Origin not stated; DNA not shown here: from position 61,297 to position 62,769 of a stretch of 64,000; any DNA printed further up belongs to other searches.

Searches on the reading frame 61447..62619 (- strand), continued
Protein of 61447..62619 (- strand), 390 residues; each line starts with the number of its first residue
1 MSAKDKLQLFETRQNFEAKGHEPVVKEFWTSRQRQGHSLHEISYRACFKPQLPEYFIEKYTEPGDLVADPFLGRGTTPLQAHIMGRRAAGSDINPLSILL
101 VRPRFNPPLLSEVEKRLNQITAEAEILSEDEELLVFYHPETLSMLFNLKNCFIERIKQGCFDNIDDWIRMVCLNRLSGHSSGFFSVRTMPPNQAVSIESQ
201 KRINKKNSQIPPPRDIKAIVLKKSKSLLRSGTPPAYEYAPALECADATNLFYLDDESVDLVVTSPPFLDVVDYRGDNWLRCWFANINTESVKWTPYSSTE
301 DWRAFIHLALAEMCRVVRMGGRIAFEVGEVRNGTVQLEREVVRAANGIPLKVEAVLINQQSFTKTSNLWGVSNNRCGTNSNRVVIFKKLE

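Call 15: find_encoding_contigs(protein=P0124, flank=10000, max_places=3)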
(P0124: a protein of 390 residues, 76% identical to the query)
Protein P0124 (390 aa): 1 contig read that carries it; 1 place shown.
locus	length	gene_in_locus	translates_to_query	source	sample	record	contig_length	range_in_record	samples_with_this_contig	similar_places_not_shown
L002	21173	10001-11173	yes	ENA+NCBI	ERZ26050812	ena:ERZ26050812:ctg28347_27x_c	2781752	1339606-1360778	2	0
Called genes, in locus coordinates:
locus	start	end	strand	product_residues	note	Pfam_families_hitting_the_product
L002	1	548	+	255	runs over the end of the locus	PF02602:HEM4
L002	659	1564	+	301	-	PF00490:ALAD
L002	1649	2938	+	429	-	PF00202:Aminotran_3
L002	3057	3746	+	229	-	PF04255:DUF433 (faint)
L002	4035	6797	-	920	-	PF04851:ResIII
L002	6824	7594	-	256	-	-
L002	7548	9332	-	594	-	PF01555:N6_N4_Mtase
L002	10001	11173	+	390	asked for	PF01555:N6_N4_Mtase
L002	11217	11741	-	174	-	PF02629:CoA_binding (weak), PF13380:CoA_binding_2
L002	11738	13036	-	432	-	PF01053:Cys_Met_Meta_PP, PF00155:Aminotran_1_2, PF01041:DegT_DnrJ_EryC1, PF00266:Aminotran_5 (weak)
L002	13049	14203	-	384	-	PF01494:FAD_binding_3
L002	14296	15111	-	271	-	PF00034:Cytochrom_C (weak), PF13442:Cytochrome_CBB3 (faint)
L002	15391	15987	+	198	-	-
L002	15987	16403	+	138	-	PF13187:Fer4_9 (faint), PF13484:Fer4_16 (faint), PF14697:Fer4_21 (weak), PF13237:Fer4_10 (faint), PF12797:Fer4_2 (faint), PF12837:Fer4_6 (faint), PF12838:Fer4_7, PF00037:Fer4 (weak)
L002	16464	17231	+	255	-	PF00033:Cytochrome_B, PF14358:DUF4405 (weak), PF13631:Cytochrom_B_N_2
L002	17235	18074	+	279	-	PF00032:Cytochrom_B_C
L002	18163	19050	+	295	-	PF00355:Rieske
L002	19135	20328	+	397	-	PF00034:Cytochrom_C (weak), PF13442:Cytochrome_CBB3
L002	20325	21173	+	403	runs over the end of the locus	-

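Call 19: find_encoding_contigs(protein=P0125, flank=6000, max_places=2)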
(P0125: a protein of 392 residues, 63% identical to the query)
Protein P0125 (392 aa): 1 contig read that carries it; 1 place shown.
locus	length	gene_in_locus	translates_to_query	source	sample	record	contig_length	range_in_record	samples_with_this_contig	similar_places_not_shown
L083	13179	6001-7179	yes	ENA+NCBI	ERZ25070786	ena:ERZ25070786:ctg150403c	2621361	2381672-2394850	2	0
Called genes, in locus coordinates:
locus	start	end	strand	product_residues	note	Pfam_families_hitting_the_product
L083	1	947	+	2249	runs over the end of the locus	-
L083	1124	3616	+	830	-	-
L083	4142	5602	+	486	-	PF00560:LRR_1 (faint), PF13855:LRR_8 (weak), PF23598:LRR_14, PF12799:LRR_4 (weak), PF13855:LRR_8 (weak), PF25833:Fn3_SaeA_3rd (faint)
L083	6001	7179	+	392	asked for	PF01555:N6_N4_Mtase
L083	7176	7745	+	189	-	PF27324:MjaV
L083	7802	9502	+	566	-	PF02129:Peptidase_S15, PF08530:PepX_C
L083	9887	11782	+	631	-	-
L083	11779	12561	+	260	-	-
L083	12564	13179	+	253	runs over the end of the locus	-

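Call 20: find_encoding_contigs(protein=P0130, flank=6000, max_places=2)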
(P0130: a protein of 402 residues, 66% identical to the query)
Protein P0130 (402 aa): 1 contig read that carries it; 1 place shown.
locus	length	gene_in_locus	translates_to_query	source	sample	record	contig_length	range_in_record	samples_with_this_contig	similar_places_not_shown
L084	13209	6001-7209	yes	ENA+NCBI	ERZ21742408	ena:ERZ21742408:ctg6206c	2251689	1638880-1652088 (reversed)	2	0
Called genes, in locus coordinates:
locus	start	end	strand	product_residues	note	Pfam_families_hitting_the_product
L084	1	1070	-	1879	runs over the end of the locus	PF13195:DUF4011, PF13086:AAA_11 (weak), PF13604:AAA_30 (faint), PF13245:AAA_19 (faint), PF13086:AAA_11 (weak), PF13087:AAA_12, PF18741:MTES_1575, PF11784:DUF3320 (faint)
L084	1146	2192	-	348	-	PF02885:Glycos_trans_3N, PF00591:Glycos_transf_3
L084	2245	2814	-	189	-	PF00117:GATase, PF07722:Peptidase_C26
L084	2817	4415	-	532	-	PF04715:, PF00425:Chorismate_bind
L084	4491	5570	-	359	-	PF00579:tRNA-synt_1b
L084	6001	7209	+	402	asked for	PF01555:N6_N4_Mtase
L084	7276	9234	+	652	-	PF20434:BD-FAE, PF00326:Peptidase_S9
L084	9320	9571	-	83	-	PF02325:CCB3_YggT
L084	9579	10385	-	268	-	PF03807:F420_oxidored, PF14748:P5CR_dimer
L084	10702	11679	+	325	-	PF00005:ABC_tran, PF13304:AAA_21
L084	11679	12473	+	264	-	PF06182:ABC2_membrane_6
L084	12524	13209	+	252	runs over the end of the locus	PF06182:ABC2_membrane_6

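Call 21: find_encoding_contigs(protein=P0150, flank=6000, max_places=2)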
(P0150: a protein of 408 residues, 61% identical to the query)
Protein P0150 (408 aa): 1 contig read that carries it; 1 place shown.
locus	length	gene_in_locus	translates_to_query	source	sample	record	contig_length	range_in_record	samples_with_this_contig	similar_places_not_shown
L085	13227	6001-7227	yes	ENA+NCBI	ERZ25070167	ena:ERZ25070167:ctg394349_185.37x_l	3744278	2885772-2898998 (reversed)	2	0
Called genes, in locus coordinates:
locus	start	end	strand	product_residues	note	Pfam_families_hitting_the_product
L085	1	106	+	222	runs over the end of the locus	PF01738:DLH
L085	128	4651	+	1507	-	PF25794:SACS (weak), PF00270:DEAD, PF04851:ResIII, PF18766:SWI2_SNF2, PF00271:Helicase_C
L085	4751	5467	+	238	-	PF00395:SLH (weak)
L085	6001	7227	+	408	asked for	PF01555:N6_N4_Mtase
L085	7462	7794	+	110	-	PF01738:DLH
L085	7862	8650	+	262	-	PF00395:SLH (faint)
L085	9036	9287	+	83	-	-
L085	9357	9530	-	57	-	-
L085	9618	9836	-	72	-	-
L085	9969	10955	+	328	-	PF13384:HTH_23 (weak), PF13518:HTH_28, PF13551:HTH_29 (weak), PF13565:HTH_32, PF00665:rve, PF13683:rve_3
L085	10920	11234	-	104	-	-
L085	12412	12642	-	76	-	-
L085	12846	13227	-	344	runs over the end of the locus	-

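Call 22: search_solved_structures(query=window:61447-62619:-, max_evalue=0.01, show_alignments=1)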
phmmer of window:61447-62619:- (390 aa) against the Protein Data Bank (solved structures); distinct sequences matched with E-value up to 0.01: 10.
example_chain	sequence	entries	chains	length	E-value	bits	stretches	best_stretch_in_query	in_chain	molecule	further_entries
2zie_A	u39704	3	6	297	5.7e-07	31.9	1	44-106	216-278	Putative modification methylase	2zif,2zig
1boo_A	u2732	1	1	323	2.2e-06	30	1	44-106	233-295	PROTEIN (N-4 CYTOSINE-SPECIFIC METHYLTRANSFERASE PVU II)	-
8urk_A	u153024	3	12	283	6.3e-05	25.2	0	9-106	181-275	Methyltransferase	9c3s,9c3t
9c3u_A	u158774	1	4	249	7e-05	25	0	9-106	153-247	Methyltransferase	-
8s9m_A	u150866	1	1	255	0.00013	24.2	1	46-94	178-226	DNA cytosine-N4 methyltransferase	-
8s9n_A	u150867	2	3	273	0.00015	23.9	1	46-94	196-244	DNA cytosine-N4 methyltransferase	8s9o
6pbd_A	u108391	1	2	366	0.0023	20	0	56-91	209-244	Modification methylase CcrMI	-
1g60_A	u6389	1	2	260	0.0039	19.3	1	51-95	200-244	Adenine-specific Methyltransferase MboIIA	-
5hek_A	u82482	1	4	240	0.0095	18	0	52-91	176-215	Adenine specific DNA methyltransferase (DpnA)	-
5hfj_A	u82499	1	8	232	0.0098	18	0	52-90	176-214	Adenine specific DNA methyltransferase (DpnA)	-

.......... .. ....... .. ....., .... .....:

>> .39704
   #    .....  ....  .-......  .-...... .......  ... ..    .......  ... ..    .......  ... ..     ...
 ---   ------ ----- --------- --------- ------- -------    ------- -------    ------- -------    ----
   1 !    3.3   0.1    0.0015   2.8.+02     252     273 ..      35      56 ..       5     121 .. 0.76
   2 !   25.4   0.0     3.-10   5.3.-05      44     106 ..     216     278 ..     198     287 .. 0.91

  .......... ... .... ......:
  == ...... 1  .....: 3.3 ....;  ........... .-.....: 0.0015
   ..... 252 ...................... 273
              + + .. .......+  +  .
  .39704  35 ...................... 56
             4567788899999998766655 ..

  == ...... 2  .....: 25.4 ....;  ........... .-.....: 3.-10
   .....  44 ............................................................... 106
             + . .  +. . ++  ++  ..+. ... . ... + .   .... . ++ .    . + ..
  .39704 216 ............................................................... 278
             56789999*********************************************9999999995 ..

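Call 24: search_protein_families(library=pfam, proteins=[L083:7176-7745:+, L002:6824-7594:-, L002:7548-9332:-, L002:4035-6797:-, L001:9423-9908:+, L001:8774-9457:+], max_evalue=0.01)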
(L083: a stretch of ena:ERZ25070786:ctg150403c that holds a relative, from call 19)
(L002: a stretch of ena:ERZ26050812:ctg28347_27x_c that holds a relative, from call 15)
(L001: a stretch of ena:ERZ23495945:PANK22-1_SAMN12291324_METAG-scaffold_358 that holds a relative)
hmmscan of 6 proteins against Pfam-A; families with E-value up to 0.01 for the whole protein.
L083:7176-7745:+ (189 aa): 1 family
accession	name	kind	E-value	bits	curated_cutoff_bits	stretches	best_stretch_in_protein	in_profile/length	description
PF04313.20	HSDR_N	-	0.0036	17.6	25.1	1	70-111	82-148/198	Type I restriction enzyme R protein N terminus (HSDR_N)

L002:6824-7594:- (256 aa): 0 families

L002:7548-9332:- (594 aa): 1 family
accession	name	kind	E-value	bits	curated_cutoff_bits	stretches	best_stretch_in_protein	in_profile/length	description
PF01555.25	N6_N4_Mtase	-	9.1e-30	104.7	26.7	1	144-474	1-220/221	DNA methylase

L002:4035-6797:- (920 aa): 2 families
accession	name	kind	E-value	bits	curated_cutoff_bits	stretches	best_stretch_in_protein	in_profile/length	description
PF04851.21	ResIII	-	2.2e-09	37.9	22.5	1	105-327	7-162/164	Type III restriction enzyme, res subunit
PF18766.7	SWI2_SNF2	-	0.008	16.3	26.7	0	263-377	112-202/221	SWI2/SNF2 ATPase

L001:9423-9908:+ (161 aa): 1 family
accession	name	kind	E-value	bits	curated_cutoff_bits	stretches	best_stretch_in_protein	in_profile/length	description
PF18478.7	PIN_10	-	3.6e-10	40.2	26.2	1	69-115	36-82/84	PIN like domain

L001:8774-9457:+ (227 aa): 6 families
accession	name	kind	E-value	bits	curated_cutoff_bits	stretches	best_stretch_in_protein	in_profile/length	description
PF04255.20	DUF433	-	1.7e-05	25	23.6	1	169-217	4-55/56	Protein of unknown function (DUF433)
PF13542.12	HTH_Tnp_ISL3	-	2.4e-05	24.2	27.4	1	12-32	28-48/51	Helix-turn-helix domain of transposase family ISL3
PF13384.12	HTH_23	-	0.00014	22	24.6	1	11-32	18-39/50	Homeodomain-like domain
PF21321.3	HTH_66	-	0.00082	20.2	24.3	0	9-80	1-80/83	Putative DNA-binding HTH domain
PF12728.13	HTH_17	-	0.0031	18.2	27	0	11-32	2-23/51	Helix-turn-helix domain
PF02796.21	HTH_7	-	0.0056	17.2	23.8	0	6-31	18-42/45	Helix-turn-helix domain of resolvase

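Call 26: find_related_loci(query=A2, collection=metagenome_contigs, flank=5000)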
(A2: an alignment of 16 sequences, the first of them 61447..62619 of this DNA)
Query A2 (390 aa) in metagenome_contigs; peptide patterns used: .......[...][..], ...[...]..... (x = any residue, [..] = any of these).
600 stretches matched a pattern (row limit reached: there are more); 591 encode a relative of the query (tblastn E <= 1e-3); the best 80 are kept; 80 distinct loci.
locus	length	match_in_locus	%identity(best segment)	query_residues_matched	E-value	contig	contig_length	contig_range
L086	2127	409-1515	56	20-390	2e-153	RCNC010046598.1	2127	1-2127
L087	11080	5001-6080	56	25-388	3e-139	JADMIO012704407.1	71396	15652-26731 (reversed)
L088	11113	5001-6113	55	17-389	7e-139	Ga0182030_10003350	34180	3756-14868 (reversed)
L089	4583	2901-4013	56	17-389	2e-140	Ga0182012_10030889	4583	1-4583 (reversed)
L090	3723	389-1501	56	17-389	2e-142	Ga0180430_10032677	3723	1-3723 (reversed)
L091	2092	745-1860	57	17-390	3e-146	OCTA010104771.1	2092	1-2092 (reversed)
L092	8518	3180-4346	52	4-389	4e-136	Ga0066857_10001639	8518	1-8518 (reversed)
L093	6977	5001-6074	55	27-388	9e-136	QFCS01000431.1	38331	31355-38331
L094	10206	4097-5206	55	17-389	4e-135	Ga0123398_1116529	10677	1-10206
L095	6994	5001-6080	55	27-388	1e-134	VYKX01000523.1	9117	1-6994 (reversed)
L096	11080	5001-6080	56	25-388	1e-134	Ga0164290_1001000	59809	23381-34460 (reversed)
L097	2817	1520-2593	54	27-388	1e-140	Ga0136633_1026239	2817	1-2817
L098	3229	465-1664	50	1-390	8e-139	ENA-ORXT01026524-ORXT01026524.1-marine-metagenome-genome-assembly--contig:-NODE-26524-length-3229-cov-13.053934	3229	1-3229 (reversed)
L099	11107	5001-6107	56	24-389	1e-133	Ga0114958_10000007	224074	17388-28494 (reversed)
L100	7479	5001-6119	57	16-388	2e-132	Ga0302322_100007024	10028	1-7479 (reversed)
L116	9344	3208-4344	54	10-388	7e-130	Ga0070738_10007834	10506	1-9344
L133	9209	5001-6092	54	24-388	6e-127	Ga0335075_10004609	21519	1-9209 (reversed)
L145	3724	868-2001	51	25-388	1e-128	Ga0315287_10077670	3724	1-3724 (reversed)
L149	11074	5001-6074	54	25-388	3e-125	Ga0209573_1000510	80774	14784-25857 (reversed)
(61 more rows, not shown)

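Call 29: search_protein_families(library=pfam, proteins=[L093:6067-6600:-, L098:1642-2151:+, L116:4337-4819:-, L088:3328-4437:+, L145:2237-2941:-, L100:4270-4941:+, L133:6163-6828:+, L149:6088-6762:+], max_evalue=0.01)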
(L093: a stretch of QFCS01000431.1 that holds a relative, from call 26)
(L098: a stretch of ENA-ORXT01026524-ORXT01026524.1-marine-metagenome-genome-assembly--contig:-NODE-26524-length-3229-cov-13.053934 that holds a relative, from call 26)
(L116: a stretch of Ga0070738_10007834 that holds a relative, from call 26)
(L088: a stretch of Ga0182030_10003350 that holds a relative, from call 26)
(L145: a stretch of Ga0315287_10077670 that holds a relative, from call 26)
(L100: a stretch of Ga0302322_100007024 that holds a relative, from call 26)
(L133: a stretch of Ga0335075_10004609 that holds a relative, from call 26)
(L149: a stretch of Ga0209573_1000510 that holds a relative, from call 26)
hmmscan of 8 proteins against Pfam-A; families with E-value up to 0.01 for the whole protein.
L093:6067-6600:- (177 aa): 0 families

L098:1642-2151:+ (169 aa): 0 families

L116:4337-4819:- (160 aa): 0 families

L088:3328-4437:+ (369 aa): 4 families
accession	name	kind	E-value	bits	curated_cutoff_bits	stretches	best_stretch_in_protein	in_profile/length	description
PF00005.33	ABC_tran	-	6.5e-36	124.4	25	1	23-173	2-136/137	ABC transporter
PF08402.16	TOBE_2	-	1.3e-09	38.4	21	1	292-367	1-75/76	TOBE domain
PF13304.12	AAA_21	-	3.7e-06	27.7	27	0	129-206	221-300/304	AAA domain, putative AbiEii toxin, Type IV TA system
PF13401.12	AAA_22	-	0.0011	19.8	27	1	33-205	6-124/130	AAA domain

L145:2237-2941:- (234 aa): 7 families
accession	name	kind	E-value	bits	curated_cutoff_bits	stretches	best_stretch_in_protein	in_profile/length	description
PF00005.33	ABC_tran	-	1.8e-35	122.9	25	1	28-176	1-136/137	ABC transporter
PF13304.12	AAA_21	-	2.8e-07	31.4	27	0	42-61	3-22/304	AAA domain, putative AbiEii toxin, Type IV TA system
PF02463.25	SMC_N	-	1.6e-05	24.9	40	1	41-221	27-212/220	RecF/RecN/SMC N terminal domain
PF13555.12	AAA_29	-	0.00053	20.1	27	1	30-62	14-47/61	P-loop containing region of AAA domain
PF03215.21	Rad17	-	0.0021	18.5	23.8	1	27-59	34-66/186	Rad17 P-loop domain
PF03193.22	RsgA_GTPase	-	0.0076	16.5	30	0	18-58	87-126/174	RsgA GTPase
PF13191.12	AAA_16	-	0.01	16.8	32.6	0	35-77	19-62/167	AAA ATPase domain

L100:4270-4941:+ (223 aa): 3 families
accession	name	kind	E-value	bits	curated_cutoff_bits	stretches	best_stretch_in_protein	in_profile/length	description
PF00753.33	Lactamase_B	-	2.7e-30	106.2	22.7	1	17-206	2-196/196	Metallo-beta-lactamase superfamily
PF12706.13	Lactamase_B_2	-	0.0003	20.9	27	1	35-83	3-56/200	Beta-lactamase superfamily domain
PF23023.1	Anti-Pycsar_Apyc1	-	0.0014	18.6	50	1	34-84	31-81/250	Anti-Pycsar protein Apyc1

L133:6163-6828:+ (221 aa): 0 families

L149:6088-6762:+ (224 aa): 0 families
